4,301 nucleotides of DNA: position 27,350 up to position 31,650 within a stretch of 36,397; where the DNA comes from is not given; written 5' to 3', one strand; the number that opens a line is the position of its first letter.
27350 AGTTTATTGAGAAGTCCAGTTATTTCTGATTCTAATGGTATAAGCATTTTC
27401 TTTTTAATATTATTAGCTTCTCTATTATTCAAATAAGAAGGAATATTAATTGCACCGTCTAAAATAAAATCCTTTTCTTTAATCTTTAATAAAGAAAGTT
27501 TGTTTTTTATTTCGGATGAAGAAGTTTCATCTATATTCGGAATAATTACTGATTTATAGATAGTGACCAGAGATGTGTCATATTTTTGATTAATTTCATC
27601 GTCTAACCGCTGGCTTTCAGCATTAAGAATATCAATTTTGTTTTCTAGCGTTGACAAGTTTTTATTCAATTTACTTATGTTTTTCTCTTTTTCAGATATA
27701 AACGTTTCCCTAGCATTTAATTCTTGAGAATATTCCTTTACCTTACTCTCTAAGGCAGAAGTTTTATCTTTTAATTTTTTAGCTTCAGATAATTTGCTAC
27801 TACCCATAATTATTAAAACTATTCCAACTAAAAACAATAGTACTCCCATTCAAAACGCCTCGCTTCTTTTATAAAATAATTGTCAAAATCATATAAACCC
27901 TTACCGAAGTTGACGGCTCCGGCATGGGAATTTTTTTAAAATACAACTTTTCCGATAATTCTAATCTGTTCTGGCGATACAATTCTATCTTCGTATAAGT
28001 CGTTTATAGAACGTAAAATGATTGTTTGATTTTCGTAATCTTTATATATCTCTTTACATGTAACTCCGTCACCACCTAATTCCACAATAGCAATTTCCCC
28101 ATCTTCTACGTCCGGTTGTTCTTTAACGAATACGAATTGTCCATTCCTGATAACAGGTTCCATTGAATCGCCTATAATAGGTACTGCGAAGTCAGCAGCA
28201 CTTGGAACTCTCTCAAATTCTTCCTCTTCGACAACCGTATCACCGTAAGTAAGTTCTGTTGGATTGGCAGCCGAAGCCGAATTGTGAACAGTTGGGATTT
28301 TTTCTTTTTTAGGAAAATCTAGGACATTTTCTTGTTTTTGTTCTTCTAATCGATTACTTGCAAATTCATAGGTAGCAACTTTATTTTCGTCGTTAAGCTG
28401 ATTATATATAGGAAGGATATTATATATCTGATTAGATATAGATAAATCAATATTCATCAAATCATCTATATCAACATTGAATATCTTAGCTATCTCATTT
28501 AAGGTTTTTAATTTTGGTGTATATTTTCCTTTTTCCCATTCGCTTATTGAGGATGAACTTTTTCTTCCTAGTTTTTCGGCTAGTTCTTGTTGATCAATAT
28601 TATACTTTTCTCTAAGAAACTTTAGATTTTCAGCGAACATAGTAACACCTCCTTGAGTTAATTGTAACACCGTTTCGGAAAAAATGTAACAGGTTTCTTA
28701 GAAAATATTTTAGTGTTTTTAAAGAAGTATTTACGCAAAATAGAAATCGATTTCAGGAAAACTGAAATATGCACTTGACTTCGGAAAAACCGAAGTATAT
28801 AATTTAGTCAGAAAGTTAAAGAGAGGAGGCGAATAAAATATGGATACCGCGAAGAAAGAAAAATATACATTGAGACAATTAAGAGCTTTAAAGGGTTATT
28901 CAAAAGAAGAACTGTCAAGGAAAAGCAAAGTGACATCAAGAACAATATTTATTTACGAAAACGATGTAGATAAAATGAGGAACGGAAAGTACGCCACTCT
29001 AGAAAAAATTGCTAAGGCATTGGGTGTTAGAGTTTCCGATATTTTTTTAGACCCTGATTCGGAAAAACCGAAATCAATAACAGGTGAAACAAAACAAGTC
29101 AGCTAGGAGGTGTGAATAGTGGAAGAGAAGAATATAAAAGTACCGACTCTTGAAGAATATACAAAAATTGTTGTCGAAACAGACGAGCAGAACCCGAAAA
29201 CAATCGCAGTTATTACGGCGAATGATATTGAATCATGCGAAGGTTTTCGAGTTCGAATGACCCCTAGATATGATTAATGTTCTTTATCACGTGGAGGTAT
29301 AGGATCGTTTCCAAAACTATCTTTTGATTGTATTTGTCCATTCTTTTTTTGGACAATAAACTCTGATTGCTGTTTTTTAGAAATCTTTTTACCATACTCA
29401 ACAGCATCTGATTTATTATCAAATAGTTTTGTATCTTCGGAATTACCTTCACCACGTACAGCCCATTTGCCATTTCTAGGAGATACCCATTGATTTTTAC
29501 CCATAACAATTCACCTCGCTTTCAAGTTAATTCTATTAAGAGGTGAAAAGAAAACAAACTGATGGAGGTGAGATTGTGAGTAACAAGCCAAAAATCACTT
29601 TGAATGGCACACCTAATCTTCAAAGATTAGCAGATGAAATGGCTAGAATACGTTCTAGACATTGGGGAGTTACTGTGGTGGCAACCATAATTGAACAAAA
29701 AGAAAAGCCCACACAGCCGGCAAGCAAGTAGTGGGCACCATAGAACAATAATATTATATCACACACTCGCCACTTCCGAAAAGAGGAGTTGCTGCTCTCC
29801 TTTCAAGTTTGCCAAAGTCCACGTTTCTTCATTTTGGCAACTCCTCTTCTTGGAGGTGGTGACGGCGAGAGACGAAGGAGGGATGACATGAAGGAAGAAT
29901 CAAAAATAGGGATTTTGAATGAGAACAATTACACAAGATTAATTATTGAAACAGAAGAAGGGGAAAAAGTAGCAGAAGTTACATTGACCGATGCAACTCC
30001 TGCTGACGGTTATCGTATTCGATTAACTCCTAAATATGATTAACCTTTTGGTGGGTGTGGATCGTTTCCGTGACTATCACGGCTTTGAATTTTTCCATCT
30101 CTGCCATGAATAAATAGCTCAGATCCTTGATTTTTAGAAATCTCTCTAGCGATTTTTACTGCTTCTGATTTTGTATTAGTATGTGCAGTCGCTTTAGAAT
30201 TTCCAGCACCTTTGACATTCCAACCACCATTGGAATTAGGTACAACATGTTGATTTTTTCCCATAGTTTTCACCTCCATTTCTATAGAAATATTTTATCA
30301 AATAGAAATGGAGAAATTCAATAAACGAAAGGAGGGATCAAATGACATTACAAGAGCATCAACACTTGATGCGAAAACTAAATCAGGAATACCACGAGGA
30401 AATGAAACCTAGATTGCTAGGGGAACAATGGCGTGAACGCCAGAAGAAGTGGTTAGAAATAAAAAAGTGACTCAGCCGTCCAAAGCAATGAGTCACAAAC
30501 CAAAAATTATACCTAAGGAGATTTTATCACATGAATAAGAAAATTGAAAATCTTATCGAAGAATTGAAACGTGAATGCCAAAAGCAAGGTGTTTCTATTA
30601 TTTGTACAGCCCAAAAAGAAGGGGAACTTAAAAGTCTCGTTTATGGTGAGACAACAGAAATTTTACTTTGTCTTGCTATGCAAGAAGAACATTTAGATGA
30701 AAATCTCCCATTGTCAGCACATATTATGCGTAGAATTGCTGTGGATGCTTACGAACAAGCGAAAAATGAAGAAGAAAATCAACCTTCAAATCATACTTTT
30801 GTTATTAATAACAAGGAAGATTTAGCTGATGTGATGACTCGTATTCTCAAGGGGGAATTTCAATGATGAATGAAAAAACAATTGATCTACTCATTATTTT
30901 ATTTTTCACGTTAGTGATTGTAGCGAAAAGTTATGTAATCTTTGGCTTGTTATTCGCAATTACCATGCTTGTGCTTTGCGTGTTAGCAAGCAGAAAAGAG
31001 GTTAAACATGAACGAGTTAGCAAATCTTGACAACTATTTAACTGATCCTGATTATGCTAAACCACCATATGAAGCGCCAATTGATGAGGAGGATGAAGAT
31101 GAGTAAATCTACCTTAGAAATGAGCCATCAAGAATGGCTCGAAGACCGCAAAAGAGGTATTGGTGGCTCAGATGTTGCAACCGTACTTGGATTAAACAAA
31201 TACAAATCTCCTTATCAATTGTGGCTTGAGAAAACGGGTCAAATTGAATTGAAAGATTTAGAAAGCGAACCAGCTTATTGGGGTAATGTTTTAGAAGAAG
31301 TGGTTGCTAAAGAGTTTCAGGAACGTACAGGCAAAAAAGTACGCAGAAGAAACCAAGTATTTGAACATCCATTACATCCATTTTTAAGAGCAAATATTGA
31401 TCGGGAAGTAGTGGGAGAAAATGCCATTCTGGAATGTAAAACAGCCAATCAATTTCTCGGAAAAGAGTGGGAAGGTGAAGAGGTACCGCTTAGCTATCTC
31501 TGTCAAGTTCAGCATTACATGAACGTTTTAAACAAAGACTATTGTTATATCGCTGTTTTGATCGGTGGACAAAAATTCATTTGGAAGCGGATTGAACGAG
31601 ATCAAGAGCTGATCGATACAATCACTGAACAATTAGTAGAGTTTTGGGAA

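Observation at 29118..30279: Tandemly duplicated convergent two-gene cassette (small '...R(I/V)R(L/M)TP(K/R)YD' protein opposite a DUF2188 protein) with identical TTAA stop-codon overlap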

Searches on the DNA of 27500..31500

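Call 12: search_rna_families(source=window, start=27500, end=31500, threshold=evalue, max_evalue=1)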
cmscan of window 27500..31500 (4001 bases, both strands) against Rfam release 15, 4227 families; matches with E-value up to 1: 3.
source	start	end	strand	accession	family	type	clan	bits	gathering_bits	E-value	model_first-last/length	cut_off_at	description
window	29776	29855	+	RF03474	mir-4766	Gene; miRNA;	-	23.5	72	0.26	1-56/56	no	mir-4766 microRNA precursor family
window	28971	29025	+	RF01726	SAM-II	Cis-reg; riboswitch;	-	21.7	44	0.78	1-60/60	no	SAM-II riboswitch aptamer (SAM-II long loop)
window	29741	29897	+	RF02193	TCL6_3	Gene; lncRNA;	-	19.9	40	0.47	1-139/139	no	T-cell leukemia/lymphoma 6 conserved region 3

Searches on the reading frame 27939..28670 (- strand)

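Call 7: search_protein_families(library=pfam, proteins=[window:27939-28670:-], max_evalue=1)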
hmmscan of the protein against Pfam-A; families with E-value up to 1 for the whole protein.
window:27939-28670:- (244 aa): 6 families
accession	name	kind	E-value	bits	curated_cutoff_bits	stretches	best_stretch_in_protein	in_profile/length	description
PF00717.28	Peptidase_S24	-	3.9e-22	78.6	23.3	1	149-243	25-116/116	Peptidase S24-like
PF01381.28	HTH_3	-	3.6e-15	56.2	23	1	16-71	1-55/55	Helix-turn-helix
PF12844.13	HTH_19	-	1.5e-13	50.9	30.2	1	14-73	2-60/64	Helix-turn-helix domain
PF13443.12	HTH_26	-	4.1e-07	30.6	22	1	15-73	1-59/63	Cro/C1-type HTH DNA-binding domain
PF13560.12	HTH_31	-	3.4e-06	27.7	27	1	12-70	2-60/64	Helix-turn-helix domain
PF07022.19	Phage_CI_repr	-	0.0069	17.1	22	1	21-72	8-58/65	Bacteriophage CI repressor helix-turn-helix domain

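Call 8: search_protein_families(library=phrogs, proteins=[window:27939-28670:-], max_evalue=0.1)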
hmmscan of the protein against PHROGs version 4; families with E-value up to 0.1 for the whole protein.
window:27939-28670:- (244 aa): 32 families (the best 25 are shown)
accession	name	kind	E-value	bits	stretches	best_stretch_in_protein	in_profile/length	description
phrog_4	-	transcription regulation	2.1e-43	149.8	1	12-244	137-334/400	transcriptional repressor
phrog_2967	-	transcription regulation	3.7e-26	93.1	1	11-152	10-148/225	transcriptional regulator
phrog_8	-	transcription regulation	1.7e-18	68.2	1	11-91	76-150/346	transcriptional regulator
phrog_3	-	transcription regulation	1.4e-15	59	1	9-122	86-185/430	transcriptional repressor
phrog_6201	-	transcription regulation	2.4e-14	54.2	1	158-243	26-112/121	CI-like repressor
phrog_8558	-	unknown function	2.8e-13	51.1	1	157-243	17-105/114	-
phrog_1373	-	transcription regulation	2.9e-09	38.1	1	12-69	64-120/166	transcriptional regulator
phrog_2328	-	transcription regulation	5.1e-09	37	1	12-73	16-76/128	transcriptional repressor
phrog_2439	-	transcription regulation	5.2e-08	33.1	1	13-73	9-68/367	transcriptional regulator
phrog_811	-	DNA, RNA and nucleotide metabolism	6.1e-08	33.3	1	157-243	45-129/140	UmuD-like protein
phrog_5823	-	transcription regulation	5.7e-07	30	1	12-72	7-67/404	transcriptional regulator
phrog_7950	-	transcription regulation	7.9e-07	30.1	1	14-48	10-43/68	transcriptional repressor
phrog_7241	-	transcription regulation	1.6e-06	29.2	1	16-72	66-121/122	transcriptional regulator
phrog_1994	-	DNA, RNA and nucleotide metabolism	5.5e-05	24.2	1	14-82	2-67/170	DNA binding protein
phrog_2104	-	unknown function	6.2e-05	24.2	1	10-56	38-83/103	-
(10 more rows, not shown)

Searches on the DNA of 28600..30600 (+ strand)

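Call 4: search_dna_similar(query=window:28600-30600:+, collection=phages, mode=near, max_rows=30)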
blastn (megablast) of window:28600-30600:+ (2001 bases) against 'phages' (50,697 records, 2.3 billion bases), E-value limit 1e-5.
No match.

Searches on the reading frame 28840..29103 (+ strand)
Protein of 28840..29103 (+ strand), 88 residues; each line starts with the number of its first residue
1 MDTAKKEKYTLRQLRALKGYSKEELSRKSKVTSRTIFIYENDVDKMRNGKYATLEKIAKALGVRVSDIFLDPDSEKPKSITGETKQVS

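Call 7: search_protein_families(library=pfam, proteins=[window:28840-29103:+], max_evalue=1)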
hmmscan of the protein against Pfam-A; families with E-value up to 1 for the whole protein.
window:28840-29103:+ (88 aa): 7 families
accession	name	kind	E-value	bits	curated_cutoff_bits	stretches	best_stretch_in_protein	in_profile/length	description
PF13443.12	HTH_26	-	6.2e-08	33.2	22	1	11-69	2-58/63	Cro/C1-type HTH DNA-binding domain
PF01381.28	HTH_3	-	8.1e-08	32.6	23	1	11-67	1-54/55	Helix-turn-helix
PF12844.13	HTH_19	-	9.4e-06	25.9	30.2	1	11-64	4-54/64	Helix-turn-helix domain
PF13560.12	HTH_31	-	0.0011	19.7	27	1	10-63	5-56/64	Helix-turn-helix domain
PF13413.12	HTH_25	-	0.0059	16.8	24.6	1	10-63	1-57/62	Helix-turn-helix domain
PF13411.12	MerR_1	-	0.048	14.2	21.6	1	20-41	1-22/69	MerR HTH family regulatory protein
PF03950.23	tRNA-synt_1c_C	-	0.07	13.8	23.9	1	20-57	31-68/91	tRNA synthetases class I (E and Q), anti-codon binding domain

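Call 8: search_protein_families(library=phrogs, proteins=[window:28840-29103:+], max_evalue=0.1)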
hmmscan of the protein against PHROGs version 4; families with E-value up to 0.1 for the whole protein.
window:28840-29103:+ (88 aa): 12 families
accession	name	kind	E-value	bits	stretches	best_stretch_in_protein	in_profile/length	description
phrog_3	-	transcription regulation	2.4e-11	45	1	3-78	85-155/430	transcriptional repressor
phrog_8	-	transcription regulation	1.1e-07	32.6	1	9-79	165-226/346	transcriptional regulator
phrog_4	-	transcription regulation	4e-06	27.1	1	7-77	139-200/400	transcriptional repressor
phrog_5823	-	transcription regulation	8.5e-06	26.1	1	11-77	11-75/404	transcriptional regulator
phrog_2439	-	transcription regulation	1.7e-05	24.8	1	10-75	11-72/367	transcriptional regulator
phrog_2967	-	transcription regulation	0.0016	19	1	11-86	15-89/225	transcriptional regulator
phrog_2328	-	transcription regulation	0.0031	18.3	1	11-69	20-75/128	transcriptional repressor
phrog_7241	-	transcription regulation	0.0068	17.5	1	10-67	65-119/122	transcriptional regulator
phrog_9103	-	transcription regulation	0.007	17.4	1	21-69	24-68/78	transcriptional repressor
phrog_7950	-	transcription regulation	0.015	16.4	1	9-48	10-49/68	transcriptional repressor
phrog_769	-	transcription regulation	0.018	16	1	18-71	23-70/89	transcriptional repressor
phrog_2104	-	unknown function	0.066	14.4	1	10-61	43-93/103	-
